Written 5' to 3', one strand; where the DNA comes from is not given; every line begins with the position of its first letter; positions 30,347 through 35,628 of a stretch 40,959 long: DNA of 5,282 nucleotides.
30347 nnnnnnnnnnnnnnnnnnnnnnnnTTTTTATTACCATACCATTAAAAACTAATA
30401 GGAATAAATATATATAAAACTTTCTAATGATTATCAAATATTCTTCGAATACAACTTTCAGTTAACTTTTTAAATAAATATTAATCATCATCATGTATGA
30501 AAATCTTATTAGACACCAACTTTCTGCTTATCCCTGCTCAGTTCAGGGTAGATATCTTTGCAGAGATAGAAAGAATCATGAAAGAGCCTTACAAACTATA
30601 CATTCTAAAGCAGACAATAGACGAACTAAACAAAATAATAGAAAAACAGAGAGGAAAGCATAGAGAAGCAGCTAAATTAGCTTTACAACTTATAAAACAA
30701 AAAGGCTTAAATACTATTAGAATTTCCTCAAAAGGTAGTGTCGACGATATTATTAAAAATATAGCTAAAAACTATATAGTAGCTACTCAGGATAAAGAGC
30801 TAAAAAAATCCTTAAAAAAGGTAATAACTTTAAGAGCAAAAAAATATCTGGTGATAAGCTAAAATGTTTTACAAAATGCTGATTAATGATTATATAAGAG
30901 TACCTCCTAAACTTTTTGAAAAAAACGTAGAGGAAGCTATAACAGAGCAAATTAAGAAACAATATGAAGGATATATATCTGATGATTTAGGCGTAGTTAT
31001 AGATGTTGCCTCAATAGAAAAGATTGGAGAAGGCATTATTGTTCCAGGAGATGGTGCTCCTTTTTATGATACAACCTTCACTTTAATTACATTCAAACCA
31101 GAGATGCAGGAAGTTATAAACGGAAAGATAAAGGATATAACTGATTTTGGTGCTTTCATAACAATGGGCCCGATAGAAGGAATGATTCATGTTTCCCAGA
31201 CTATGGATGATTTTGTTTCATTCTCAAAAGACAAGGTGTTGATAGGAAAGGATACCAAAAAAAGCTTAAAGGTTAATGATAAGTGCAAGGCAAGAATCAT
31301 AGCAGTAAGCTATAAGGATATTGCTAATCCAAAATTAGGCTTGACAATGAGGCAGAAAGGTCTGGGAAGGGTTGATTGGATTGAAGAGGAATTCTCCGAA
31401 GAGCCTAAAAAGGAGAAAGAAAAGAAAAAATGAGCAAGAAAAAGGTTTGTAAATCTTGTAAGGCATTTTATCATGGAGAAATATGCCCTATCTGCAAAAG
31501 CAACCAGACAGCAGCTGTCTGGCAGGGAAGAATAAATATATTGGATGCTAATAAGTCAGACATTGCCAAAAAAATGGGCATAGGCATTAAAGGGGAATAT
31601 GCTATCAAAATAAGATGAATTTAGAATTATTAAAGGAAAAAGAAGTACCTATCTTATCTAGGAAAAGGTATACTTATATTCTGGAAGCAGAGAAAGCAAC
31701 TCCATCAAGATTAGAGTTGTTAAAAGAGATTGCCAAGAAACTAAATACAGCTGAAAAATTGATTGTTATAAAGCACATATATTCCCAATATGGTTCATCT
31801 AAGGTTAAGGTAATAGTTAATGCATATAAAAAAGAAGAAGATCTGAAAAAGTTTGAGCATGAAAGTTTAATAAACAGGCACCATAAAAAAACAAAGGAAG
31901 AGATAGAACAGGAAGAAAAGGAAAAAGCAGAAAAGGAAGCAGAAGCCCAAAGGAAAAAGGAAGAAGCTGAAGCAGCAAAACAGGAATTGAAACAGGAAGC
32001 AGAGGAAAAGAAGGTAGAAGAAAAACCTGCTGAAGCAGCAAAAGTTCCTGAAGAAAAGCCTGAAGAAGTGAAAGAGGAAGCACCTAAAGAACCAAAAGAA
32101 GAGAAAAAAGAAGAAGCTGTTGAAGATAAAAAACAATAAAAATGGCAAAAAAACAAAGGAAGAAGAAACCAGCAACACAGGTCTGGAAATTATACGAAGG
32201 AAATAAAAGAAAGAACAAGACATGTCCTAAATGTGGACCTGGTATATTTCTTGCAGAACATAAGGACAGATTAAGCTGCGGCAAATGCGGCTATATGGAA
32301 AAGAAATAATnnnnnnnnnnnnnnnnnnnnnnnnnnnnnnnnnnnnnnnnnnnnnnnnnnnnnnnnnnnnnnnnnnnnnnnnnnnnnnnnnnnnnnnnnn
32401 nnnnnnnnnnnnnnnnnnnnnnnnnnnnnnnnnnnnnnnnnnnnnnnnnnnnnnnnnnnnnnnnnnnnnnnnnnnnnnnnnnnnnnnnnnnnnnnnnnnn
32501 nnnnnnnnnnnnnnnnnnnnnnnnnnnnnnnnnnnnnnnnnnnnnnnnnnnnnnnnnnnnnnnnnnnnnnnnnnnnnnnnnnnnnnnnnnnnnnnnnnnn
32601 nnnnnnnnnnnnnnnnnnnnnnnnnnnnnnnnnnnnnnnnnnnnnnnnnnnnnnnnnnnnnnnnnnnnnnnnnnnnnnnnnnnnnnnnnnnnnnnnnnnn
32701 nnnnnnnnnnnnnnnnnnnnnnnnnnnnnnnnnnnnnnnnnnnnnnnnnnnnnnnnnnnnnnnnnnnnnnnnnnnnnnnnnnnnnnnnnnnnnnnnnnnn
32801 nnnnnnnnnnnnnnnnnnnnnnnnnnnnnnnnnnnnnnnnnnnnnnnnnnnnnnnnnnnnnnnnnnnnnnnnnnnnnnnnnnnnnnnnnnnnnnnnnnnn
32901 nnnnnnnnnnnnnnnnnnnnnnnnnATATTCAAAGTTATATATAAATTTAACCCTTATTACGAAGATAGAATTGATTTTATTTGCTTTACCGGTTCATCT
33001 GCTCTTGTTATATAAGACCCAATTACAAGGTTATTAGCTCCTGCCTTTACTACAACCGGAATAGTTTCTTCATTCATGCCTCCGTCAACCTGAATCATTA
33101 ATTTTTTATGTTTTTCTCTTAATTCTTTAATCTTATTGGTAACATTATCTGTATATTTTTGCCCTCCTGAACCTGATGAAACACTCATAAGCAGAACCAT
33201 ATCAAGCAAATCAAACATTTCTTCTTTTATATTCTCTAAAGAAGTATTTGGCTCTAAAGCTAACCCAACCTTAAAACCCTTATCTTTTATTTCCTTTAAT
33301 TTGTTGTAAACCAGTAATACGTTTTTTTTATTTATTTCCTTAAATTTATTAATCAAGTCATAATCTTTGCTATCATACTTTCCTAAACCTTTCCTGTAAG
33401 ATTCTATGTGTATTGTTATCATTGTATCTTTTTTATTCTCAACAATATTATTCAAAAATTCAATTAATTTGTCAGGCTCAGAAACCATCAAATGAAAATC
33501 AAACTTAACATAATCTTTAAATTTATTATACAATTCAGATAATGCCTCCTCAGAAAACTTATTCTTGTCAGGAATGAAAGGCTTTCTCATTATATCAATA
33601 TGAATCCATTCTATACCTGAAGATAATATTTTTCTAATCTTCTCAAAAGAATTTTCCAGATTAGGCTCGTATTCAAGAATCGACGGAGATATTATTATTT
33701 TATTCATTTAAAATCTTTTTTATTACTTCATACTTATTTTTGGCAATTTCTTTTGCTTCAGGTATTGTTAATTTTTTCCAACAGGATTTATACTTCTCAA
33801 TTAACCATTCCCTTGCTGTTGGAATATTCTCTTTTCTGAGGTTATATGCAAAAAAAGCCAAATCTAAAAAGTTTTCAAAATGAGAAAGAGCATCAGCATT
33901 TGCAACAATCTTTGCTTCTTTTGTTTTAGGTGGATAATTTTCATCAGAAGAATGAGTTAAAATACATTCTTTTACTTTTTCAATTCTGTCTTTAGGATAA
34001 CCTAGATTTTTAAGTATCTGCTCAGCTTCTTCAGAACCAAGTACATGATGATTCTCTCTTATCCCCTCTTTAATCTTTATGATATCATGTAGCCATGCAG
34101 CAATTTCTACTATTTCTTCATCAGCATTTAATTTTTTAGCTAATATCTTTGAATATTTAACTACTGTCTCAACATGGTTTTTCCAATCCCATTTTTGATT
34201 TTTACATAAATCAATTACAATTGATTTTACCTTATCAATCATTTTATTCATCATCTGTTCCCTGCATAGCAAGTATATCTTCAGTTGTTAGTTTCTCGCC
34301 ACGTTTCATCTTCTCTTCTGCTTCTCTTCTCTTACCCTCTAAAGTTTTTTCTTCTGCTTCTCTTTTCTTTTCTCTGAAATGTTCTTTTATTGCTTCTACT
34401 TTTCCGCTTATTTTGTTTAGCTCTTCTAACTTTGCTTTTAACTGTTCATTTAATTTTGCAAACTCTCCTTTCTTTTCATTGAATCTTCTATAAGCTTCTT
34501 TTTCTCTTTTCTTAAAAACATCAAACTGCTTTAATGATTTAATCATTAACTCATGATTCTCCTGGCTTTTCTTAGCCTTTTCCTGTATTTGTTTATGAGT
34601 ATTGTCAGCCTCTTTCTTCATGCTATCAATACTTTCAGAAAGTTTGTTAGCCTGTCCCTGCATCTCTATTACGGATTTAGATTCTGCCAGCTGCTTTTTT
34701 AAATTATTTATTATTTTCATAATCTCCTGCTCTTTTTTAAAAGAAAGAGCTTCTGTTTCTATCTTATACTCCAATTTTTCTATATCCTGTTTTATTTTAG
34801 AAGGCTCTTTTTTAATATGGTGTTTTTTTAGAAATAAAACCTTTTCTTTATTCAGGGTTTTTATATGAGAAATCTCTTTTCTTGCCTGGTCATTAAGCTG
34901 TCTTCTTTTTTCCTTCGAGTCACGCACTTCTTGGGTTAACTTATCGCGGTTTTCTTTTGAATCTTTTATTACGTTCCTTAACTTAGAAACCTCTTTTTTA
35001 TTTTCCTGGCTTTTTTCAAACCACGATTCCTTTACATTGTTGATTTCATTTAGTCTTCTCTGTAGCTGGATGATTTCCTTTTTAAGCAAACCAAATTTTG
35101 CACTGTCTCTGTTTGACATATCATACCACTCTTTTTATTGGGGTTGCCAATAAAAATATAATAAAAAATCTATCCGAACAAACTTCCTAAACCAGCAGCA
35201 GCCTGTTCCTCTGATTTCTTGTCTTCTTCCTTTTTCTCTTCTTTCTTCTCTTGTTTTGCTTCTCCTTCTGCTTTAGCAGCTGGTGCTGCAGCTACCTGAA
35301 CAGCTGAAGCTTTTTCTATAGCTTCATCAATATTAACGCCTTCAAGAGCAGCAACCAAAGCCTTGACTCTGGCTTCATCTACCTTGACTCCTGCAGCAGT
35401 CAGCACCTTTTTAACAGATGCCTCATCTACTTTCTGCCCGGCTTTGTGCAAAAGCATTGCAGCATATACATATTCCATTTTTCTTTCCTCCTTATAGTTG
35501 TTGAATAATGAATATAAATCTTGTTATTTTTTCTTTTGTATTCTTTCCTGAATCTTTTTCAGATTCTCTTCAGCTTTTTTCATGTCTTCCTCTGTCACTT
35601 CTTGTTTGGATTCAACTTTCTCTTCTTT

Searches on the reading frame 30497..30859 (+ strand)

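Call 24: search_protein_families(library=pfam, proteins=[window:30497-30859:+])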
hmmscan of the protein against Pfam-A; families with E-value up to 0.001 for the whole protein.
window:30497-30859:+ (121 aa): 3 families
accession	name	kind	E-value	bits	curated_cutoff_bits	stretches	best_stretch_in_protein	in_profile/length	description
PF18477.7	PIN_9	-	1.6e-20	73.9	26.3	1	3-114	1-115/116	PIN like domain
PF04900.18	Fcf1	-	6.4e-06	26.9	21.4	1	27-109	2-82/99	Fcf1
PF16289.11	PIN_12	-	0.00038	21.3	32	1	3-95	1-99/172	PIN domain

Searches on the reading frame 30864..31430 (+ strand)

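Call 24: search_protein_families(library=pfam, proteins=[window:30864-31430:+])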
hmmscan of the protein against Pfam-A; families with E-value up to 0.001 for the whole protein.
window:30864-31430:+ (189 aa): 2 families
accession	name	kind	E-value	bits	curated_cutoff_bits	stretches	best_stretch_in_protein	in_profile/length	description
PF03876.22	SHS2_Rpb7-N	-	7.7e-16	58.4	24.8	1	9-64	2-57/57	SHS2 domain found in N terminus of Rpb7p/Rpc25p/MJ0397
PF00575.29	S1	-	2.4e-11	44.3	22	1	78-146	1-70/74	S1 RNA binding domain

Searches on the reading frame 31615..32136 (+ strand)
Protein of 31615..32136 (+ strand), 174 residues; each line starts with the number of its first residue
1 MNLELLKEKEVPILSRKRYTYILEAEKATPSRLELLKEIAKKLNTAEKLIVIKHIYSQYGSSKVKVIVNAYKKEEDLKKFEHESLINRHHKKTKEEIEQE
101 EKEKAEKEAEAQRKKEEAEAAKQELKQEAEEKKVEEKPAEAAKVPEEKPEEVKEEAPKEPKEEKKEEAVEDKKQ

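Call 24: search_protein_families(library=pfam, proteins=[window:31615-32136:+])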
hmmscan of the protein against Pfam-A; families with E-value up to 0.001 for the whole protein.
window:31615-32136:+ (174 aa): 1 family
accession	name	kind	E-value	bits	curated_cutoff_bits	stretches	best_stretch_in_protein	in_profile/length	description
PF01282.25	Ribosomal_S24e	-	1.5e-14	54.3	24.5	1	6-95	3-93/95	Ribosomal protein S24e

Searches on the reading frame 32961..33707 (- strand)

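Call 24: search_protein_families(library=pfam, proteins=[window:32961-33707:-])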
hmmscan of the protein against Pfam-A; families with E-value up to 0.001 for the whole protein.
window:32961-33707:- (249 aa): 1 family
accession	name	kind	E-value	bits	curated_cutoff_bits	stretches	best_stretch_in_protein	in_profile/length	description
PF00834.25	Ribul_P_3_epim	-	7.3e-41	140.2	21.1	2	134-233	95-197/198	Ribulose-phosphate 3 epimerase family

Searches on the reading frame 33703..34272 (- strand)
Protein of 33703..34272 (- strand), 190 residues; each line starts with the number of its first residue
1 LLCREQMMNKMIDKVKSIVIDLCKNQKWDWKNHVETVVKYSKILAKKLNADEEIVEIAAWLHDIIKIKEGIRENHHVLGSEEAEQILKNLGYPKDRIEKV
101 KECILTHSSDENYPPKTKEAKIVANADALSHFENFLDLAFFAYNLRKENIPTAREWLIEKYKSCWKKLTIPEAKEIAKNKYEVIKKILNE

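Call 24: search_protein_families(library=pfam, proteins=[window:33703-34272:-])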
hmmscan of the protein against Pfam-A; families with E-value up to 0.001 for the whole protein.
window:33703-34272:- (190 aa): 1 family
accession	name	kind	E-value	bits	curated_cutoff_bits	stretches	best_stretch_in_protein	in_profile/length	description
PF01966.28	HD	-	2.2e-15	57.4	22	1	32-130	3-114/116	HD domain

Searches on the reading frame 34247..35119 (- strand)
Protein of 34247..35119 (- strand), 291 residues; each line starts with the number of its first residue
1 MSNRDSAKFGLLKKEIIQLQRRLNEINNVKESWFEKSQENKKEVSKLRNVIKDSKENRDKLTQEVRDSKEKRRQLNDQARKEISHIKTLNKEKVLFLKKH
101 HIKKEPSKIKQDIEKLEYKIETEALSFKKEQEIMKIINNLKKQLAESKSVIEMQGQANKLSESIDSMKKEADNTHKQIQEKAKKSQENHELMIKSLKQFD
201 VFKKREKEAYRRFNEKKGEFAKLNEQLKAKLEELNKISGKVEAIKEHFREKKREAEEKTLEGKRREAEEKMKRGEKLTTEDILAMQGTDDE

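Call 24: search_protein_families(library=pfam, proteins=[window:34247-35119:-])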
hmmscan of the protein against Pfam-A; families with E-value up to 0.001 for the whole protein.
window:34247-35119:- (291 aa): 1 family
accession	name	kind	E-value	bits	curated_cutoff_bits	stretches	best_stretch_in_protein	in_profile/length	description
PF23435.1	DUF7121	-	1.2e-14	54.9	29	1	7-286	32-302/307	Family of unknown function (DUF7121)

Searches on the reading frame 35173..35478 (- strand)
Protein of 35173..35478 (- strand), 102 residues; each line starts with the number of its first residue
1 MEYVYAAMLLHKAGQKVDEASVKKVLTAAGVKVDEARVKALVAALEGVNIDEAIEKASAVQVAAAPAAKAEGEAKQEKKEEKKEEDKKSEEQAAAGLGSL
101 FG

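Call 25: search_protein_families(library=pfam, proteins=[window:35173-35478:-])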
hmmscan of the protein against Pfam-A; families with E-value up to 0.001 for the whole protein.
window:35173-35478:- (102 aa): 2 families
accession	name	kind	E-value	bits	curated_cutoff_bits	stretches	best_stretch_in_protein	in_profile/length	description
PF00428.24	Ribosomal_60s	-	7.1e-17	62.2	28.1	1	17-101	2-88/88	60s Acidic ribosomal protein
PF17940.6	TetR_C_31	-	0.00045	20.8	27.4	1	17-56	50-89/107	Tetracyclin repressor-like, C-terminal domain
